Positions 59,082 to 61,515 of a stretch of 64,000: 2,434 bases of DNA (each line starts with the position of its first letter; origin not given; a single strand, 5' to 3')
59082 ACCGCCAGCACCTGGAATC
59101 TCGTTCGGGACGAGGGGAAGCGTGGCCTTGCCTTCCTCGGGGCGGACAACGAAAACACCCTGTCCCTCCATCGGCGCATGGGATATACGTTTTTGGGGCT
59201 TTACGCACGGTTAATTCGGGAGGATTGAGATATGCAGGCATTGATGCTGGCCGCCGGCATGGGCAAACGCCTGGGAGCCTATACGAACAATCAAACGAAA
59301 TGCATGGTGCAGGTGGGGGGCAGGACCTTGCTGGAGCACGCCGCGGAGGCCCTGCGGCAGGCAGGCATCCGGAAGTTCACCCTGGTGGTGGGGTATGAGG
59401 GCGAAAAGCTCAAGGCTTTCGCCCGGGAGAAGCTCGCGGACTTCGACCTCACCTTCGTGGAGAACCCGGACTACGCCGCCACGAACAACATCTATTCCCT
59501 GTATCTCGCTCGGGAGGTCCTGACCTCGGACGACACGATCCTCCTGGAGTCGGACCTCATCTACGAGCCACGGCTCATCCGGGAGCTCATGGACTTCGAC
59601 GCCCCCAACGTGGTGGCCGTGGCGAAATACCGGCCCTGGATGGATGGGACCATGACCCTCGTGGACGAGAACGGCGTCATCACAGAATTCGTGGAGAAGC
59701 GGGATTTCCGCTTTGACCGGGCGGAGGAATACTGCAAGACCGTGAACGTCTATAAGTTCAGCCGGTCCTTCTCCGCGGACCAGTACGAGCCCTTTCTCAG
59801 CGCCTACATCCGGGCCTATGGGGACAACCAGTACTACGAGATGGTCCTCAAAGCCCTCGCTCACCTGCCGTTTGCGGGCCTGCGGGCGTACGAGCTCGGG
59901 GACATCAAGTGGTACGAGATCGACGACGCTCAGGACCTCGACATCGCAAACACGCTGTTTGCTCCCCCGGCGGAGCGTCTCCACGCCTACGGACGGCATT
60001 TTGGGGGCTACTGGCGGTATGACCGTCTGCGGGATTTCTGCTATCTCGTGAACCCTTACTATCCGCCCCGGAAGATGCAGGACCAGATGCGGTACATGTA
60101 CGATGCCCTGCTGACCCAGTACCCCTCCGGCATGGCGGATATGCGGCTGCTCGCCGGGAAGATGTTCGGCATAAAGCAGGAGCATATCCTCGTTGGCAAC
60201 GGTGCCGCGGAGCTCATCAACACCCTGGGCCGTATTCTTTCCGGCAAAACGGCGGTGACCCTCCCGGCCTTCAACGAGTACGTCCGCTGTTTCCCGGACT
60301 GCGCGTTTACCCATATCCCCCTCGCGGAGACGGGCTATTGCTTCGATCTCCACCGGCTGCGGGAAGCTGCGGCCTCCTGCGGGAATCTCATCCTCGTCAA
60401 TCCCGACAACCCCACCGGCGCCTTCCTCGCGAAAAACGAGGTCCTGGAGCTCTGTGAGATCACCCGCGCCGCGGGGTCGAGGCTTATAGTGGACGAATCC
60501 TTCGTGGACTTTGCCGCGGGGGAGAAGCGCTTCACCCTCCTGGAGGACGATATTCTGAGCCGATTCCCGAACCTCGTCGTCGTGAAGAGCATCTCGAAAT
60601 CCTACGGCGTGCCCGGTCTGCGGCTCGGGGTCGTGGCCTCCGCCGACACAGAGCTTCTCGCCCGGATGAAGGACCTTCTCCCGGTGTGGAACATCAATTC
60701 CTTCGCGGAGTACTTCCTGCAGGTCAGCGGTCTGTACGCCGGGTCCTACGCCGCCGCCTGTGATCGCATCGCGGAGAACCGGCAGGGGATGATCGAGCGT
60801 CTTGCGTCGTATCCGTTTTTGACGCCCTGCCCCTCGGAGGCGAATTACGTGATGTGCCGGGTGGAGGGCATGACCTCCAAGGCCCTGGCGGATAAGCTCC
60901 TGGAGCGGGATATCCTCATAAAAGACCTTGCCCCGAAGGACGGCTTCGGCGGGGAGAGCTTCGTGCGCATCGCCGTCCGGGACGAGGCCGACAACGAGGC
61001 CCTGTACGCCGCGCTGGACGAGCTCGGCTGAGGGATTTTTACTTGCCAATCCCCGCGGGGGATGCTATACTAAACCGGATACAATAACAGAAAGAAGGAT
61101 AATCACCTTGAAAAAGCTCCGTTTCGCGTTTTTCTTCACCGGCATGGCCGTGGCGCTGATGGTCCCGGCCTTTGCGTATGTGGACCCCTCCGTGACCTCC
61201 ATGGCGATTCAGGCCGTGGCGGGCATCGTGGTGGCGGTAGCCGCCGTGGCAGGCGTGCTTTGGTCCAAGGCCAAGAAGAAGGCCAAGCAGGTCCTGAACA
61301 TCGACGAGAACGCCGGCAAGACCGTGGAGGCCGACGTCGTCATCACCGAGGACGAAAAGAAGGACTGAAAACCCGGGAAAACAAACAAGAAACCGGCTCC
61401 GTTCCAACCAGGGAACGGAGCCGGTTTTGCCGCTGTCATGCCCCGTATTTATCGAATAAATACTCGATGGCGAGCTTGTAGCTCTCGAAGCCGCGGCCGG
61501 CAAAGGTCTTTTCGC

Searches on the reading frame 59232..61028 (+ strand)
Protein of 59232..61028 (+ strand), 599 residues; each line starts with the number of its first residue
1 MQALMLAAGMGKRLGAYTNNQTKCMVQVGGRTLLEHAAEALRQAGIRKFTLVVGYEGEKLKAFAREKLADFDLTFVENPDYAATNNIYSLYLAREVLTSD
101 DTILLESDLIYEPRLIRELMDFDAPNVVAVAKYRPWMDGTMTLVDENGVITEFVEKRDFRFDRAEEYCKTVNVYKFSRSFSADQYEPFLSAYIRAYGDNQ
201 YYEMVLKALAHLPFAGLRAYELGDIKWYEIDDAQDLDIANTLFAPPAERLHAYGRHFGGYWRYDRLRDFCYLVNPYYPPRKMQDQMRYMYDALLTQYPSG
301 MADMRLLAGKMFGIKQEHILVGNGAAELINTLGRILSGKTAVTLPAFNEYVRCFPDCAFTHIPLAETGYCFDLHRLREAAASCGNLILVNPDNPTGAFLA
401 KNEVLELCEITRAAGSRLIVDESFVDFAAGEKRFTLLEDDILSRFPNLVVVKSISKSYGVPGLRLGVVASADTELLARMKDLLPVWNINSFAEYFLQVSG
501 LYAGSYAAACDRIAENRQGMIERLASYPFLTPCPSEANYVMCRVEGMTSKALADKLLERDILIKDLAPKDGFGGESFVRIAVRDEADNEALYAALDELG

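Call 3: search_protein_families(library=pfam, proteins=[window:59232-61028:+], max_evalue=0.01)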
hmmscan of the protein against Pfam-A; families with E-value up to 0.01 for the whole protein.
window:59232-61028:+ (599 aa): 5 families
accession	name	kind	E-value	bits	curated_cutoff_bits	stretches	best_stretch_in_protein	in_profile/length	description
PF00155.27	Aminotran_1_2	-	4.5e-30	105.5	19.7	1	299-594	42-360/361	Aminotransferase class I and II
PF12804.13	NTP_transf_3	-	5e-15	56.5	27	1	3-133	1-123/160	MobA-like NTP transferase domain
PF00483.29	NTP_transferase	-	6.3e-09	36.2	21.2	1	3-157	2-164/245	Nucleotidyl transferase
PF20202.4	DUF6564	-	0.00034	20.8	25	1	31-122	15-111/230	Domain of unknown function (DUF6564)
PF01128.25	IspD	-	0.0013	19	27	1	2-54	2-52/221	2-C-methyl-D-erythritol 4-phosphate cytidylyltransferase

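Call 4: search_protein_families(library=ncbifam, proteins=[window:59232-61028:+], max_evalue=0.01)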
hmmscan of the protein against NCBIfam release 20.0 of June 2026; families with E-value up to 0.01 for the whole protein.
window:59232-61028:+ (599 aa): 94 families (the best 25 are shown)
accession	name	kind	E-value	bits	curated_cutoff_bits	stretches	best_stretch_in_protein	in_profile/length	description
TIGR01140.1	L_thr_O3P_dcar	equivalog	2.9e-56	191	290.55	1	264-595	17-330/331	threonine-phosphate decarboxylase CobD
TIGR01141.1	hisC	equivalog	6.4e-40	137.1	276.55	1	274-597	30-348/349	histidinol-phosphate transaminase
NF005915.1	PRK07908.1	equivalog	8.5e-34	117.4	360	1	263-595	11-331/332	Rv2231c family histidinol phosphate aminotransferase CobC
NF006225.0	PRK08354.1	equivalog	4e-28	98.7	288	1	257-598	8-315/318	putative aminotransferase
NF003496.0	PRK05166.1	equivalog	5.5e-28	97.8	540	1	274-597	46-368/373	histidinol-phosphate transaminase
NF053748.1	bifunc_CobBC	exception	1.5e-27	96.3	950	1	255-595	471-796/797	bifunctional hydrogenobyrinic acid a,c-diamide synthase/histidinol phosphate aminotransferase CobBC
NF005021.0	PRK06425.1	equivalog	2.7e-25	89.2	353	1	292-597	47-329/335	histidinol-phosphate aminotransferase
NF002878.0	PRK03321.1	subfamily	3.2e-25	88.6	374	1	294-596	51-346/352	histidinol-phosphate transaminase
TIGR03992.1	Arch_glmU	subfamily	3e-23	82.4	292.1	1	1-158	1-154/393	bifunctional sugar-1-phosphate nucleotidylyltransferase/acetyltransferase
NF041364.1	GntC_guanitoxin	equivalog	1.5e-21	76.8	415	1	315-585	59-342/356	guanitoxin biosynthesis PLP-dependent (S)-gamma-hydroxy-L-arginine cyclodehydratase GntC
NF002877.0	PRK03317.1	equivalog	5.9e-20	71.4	409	1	311-597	88-365/374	histidinol-phosphate transaminase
NF006014.0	PRK08153.1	equivalog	1.9e-19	69.8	510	1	303-595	72-360/370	pyridoxal phosphate-dependent aminotransferase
NF006580.0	PRK09105.1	subfamily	2.7e-19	69.3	444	1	304-594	86-366/375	pyridoxal phosphate-dependent aminotransferase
TIGR04544.1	3metArgNH2trans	equivalog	1.7e-18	66.8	350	1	314-563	73-326/366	beta-methylarginine biosynthesis bifunctional aminotransferase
NF004770.0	PRK06108.1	subfamily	5.8e-18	64.9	422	1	364-584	151-376/396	pyridoxal phosphate-dependent aminotransferase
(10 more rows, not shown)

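Call 47: search_solved_structures(query=window:59232-61028:+, max_evalue=0.00001, show_alignments=0)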
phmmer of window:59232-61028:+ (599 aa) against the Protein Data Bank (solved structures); distinct sequences matched with E-value up to 0.00001: 44.
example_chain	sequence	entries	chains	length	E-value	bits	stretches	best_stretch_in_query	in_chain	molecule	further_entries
6oux_A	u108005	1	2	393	2.6e-37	131.9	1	268-596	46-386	Threonine phosphate decarboxylase-like enzyme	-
3ftb_A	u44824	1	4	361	7.7e-29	104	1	262-595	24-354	Histidinol-phosphate aminotransferase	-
1lc5_A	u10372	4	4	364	9.9e-29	103.6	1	264-596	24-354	L-Threonine-O-3-Phosphate Decarboxylase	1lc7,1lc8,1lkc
8bj1_A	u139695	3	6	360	1.5e-19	73.3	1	274-584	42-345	histidinol-phosphate aminotransferase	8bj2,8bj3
8bj4_A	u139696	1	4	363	1.5e-19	73.3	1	274-584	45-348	histidinol-phosphate aminotransferase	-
3euc_A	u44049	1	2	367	3.5e-18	68.8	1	272-569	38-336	Histidinol-phosphate aminotransferase 2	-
3hdo_A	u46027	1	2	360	1.7e-17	66.5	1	291-599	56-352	Histidinol-phosphate aminotransferase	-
3p1t_A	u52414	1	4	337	3e-17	65.7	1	294-597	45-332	Putative histidinol-phosphate aminotransferase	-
3fkd_A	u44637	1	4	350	5.2e-17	64.9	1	296-596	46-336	L-threonine-O-3-phosphate decarboxylase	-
3ffh_A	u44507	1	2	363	1.3e-14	57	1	296-598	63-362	Histidinol-phosphate aminotransferase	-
1fg3_A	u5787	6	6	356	7.9e-14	54.4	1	309-587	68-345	HISTIDINOL PHOSPHATE AMINOTRANSFERASE | HISTIDINOL-PHOSPHATE AMINOTRANSFERASE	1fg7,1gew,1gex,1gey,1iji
7szp_A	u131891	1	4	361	9.6e-14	54.1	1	310-589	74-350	Histidinol-phosphate aminotransferase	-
1jyk_A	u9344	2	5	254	1.6e-13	53.4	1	2-103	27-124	CTP:phosphocholine Cytidylyltransferase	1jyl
9jfb_A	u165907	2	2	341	2.3e-13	52.9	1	364-524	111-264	threonine-phosphate decarboxylase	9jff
4r2n_A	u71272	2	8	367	1.1e-11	47.4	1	300-564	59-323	Putative phenylalanine aminotransferase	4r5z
6pd1_A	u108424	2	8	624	2.4e-11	46.2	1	2-241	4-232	Nucleotidyl transferase/aminotransferase, class V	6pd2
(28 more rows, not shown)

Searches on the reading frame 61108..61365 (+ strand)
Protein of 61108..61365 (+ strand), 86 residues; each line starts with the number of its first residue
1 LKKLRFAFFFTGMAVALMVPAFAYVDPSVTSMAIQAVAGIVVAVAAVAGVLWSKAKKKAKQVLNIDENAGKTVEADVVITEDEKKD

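Call 42: search_protein_families(library=pfam, proteins=[window:61108-61365:+], max_evalue=0.01)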
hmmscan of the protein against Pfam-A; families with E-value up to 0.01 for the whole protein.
window:61108-61365:+ (86 aa): 0 families

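Call 72: search_protein_families(library=ncbifam, proteins=[window:61108-61365:+], max_evalue=0.1)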
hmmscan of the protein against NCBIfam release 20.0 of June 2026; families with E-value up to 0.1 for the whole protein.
window:61108-61365:+ (86 aa): 2 families
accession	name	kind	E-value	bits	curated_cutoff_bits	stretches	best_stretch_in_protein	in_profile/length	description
NF033207.2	midcut_by_XrtH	subfamily_domain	0.00095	19.3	45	1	13-77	43-114/175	midcut-by-XrtH protein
NF052591.1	ArlG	equivalog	0.015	15.3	110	1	34-85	10-60/148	archaellum stator protein ArlG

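Call 75: find_homologous_proteins(query=A4, max_evalue=0.001)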
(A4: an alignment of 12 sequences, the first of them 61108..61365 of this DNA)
Query A4 (12 sequences) (86 aa, profile of the alignment): 7324 proteins with E <= 0.001 among 8000 candidates; the best 120 are listed.
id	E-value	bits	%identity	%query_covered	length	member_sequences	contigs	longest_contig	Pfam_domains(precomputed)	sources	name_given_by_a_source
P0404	8.7e-27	111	90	100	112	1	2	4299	-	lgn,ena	-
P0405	1.1e-26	110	89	97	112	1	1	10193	-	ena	-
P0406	3.4e-26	109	59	99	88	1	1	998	-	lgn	-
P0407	5.8e-26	108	74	91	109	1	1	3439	-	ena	-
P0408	8.6e-26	107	72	95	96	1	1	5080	-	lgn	-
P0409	1.3e-25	107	69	99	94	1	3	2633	-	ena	-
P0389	1.6e-25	107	100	100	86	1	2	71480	-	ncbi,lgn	-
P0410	2.0e-25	106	87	99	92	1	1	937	-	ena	-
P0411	2.3e-25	106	58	100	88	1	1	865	-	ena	-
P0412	2.3e-25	106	87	95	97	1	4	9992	-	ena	-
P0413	2.6e-25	106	85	100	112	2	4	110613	-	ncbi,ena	-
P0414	2.7e-25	106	87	97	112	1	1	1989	-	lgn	-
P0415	2.9e-25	106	53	100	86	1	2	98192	-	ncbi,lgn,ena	-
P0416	3.1e-25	106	59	99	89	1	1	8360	-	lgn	-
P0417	5.0e-25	105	83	97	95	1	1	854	-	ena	-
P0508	3.7e-18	83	36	42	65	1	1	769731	-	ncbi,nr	ncbi:hypothetical protein HYU45_02675 [Candidatus Daviesbacteria bacterium]|nr:hypothetical protein 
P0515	4.2e-18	83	34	84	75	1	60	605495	-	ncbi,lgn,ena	-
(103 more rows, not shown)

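Call 76: find_encoding_contigs(protein=P0515, flank=6000, max_places=2)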
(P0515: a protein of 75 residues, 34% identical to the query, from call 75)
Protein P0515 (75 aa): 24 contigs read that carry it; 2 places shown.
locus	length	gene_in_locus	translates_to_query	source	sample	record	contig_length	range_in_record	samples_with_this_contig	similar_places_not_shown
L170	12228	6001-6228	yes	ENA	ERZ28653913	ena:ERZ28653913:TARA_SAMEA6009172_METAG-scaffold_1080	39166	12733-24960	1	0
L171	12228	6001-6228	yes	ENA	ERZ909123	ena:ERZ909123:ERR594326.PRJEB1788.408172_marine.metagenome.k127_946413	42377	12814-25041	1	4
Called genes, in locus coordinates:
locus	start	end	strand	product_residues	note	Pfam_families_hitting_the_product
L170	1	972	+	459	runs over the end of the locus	-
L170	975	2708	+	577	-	PF02543:Carbam_trans_N, PF22521:HypF_C_2 (weak), PF16861:Carbam_trans_C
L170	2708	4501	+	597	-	PF00664:ABC_membrane, PF02463:SMC_N (weak), PF00005:ABC_tran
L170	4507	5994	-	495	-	PF00884:Sulfatase (weak)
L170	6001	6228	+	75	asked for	-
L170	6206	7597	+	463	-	PF13489:Methyltransf_23 (faint)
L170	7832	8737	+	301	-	PF08003:Methyltransf_9 (weak), PF13489:Methyltransf_23, PF08241:Methyltransf_11 (weak), PF08242:Methyltransf_12 (weak)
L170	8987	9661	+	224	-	PF00551:Formyl_trans_N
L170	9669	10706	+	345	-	-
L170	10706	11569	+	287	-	PF01261:AP_endonuc_2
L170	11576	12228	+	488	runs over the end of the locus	PF00571:CBS (weak), PF01041:DegT_DnrJ_EryC1, PF00155:Aminotran_1_2 (weak), PF01276:OKR_DC_1 (weak)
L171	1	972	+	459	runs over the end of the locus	-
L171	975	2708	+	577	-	PF02543:Carbam_trans_N, PF22521:HypF_C_2 (weak), PF16861:Carbam_trans_C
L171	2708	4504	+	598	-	PF00664:ABC_membrane, PF02463:SMC_N (weak), PF00005:ABC_tran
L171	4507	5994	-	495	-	PF00884:Sulfatase (weak)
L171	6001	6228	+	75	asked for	-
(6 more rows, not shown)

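Call 77: find_encoding_contigs(protein=P0508, flank=6000, max_places=1)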
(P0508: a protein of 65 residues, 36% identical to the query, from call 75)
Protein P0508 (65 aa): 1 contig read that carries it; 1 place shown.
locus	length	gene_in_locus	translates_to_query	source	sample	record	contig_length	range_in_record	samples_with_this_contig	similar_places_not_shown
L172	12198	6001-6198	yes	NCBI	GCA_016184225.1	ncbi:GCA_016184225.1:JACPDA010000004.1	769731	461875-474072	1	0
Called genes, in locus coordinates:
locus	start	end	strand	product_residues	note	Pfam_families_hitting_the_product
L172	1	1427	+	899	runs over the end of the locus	-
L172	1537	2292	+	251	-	PF02540:NAD_synthase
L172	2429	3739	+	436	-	PF01210:NAD_Gly3P_dh_N (faint), PF03446:NAD_binding_2 (weak), PF03721:UDPG_MGDP_dh_N, PF00984:UDPG_MGDP_dh, PF03720:UDPG_MGDP_dh_C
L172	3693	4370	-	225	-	-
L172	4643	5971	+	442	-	PF00884:Sulfatase (weak)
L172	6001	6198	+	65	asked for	-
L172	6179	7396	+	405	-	PF00534:Glycos_transf_1, PF13692:Glyco_trans_1_4, PF13524:Glyco_trans_1_2 (weak)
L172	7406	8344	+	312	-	PF00535:Glycos_transf_2, PF10111:Glyco_tranf_2_2, PF13641:Glyco_tranf_2_3, PF13506:Glyco_transf_21, PF13632:Glyco_trans_2_3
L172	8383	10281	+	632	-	-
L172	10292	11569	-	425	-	PF00070:Pyr_redox (faint), PF01266:DAO, PF01593:Amino_oxidase, PF03486:HI0933_like (faint), PF07992:Pyr_redox_2 (faint), PF13450:NAD_binding_8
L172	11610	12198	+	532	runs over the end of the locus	PF00535:Glycos_transf_2, PF10111:Glyco_tranf_2_2, PF13641:Glyco_tranf_2_3, PF13489:Methyltransf_23, PF08241:Methyltransf_11, PF08242:Methyltransf_12, PF13649:Methyltransf_25, PF13847:Methyltransf_31, +2 more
